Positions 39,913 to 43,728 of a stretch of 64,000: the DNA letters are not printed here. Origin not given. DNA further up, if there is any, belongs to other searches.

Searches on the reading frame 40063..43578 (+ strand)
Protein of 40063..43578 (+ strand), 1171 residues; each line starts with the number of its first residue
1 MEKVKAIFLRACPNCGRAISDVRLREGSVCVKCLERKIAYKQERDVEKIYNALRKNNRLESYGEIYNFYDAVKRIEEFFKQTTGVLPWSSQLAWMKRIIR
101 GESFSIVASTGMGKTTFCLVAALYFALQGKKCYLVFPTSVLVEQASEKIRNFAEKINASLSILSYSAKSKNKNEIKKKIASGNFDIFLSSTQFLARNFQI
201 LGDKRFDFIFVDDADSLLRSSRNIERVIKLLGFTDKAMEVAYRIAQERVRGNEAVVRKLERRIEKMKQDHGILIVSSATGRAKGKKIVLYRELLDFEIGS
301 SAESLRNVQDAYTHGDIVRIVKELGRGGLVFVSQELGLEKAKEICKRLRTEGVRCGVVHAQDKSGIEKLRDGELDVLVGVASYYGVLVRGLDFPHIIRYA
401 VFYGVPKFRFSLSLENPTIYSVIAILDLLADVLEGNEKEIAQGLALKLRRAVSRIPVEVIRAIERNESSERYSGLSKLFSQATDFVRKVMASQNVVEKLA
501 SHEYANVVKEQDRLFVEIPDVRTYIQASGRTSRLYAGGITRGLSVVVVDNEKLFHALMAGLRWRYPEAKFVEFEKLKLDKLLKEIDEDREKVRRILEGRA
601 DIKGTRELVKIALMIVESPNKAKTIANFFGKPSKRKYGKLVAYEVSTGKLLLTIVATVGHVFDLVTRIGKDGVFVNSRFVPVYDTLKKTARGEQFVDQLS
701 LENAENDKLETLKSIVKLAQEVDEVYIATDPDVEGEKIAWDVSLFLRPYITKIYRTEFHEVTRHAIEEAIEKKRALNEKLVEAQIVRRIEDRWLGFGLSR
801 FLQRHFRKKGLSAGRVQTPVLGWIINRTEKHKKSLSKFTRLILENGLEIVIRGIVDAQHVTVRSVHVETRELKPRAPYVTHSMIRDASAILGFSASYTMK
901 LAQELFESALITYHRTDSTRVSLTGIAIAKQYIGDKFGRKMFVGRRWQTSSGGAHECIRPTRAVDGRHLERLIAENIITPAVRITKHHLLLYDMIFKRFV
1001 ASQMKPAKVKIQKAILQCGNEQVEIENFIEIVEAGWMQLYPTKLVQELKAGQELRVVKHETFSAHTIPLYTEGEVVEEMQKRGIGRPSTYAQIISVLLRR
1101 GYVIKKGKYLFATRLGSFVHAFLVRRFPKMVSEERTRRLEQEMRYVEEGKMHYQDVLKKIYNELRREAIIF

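Call 54: search_protein_families(library=pfam, proteins=[window:40063-43578:+], max_evalue=0.00001)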
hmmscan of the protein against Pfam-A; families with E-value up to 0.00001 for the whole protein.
window:40063-43578:+ (1171 aa): 6 families
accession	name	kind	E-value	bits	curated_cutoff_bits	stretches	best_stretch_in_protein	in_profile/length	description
PF01131.25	Topoisom_bac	-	1.9e-88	297.7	35.1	1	776-1158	2-411/411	DNA topoisomerase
PF01751.28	Toprim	-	5.2e-21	75.1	23.1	1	613-760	2-95/96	Toprim domain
PF00270.35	DEAD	-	1.8e-13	51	26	1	90-231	3-145/167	DEAD/DEAH box helicase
PF04851.21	ResIII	-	6.8e-11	42.8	22.5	1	99-231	21-156/164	Type III restriction enzyme, res subunit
PF17915.7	zf_Rg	-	1.5e-07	31.2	25.5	1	4-34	2-32/49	Reverse gyrase zinc finger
PF07517.20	SecA_DEAD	-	1.8e-06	27.9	24.6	1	32-218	24-210/290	SecA DEAD-like domain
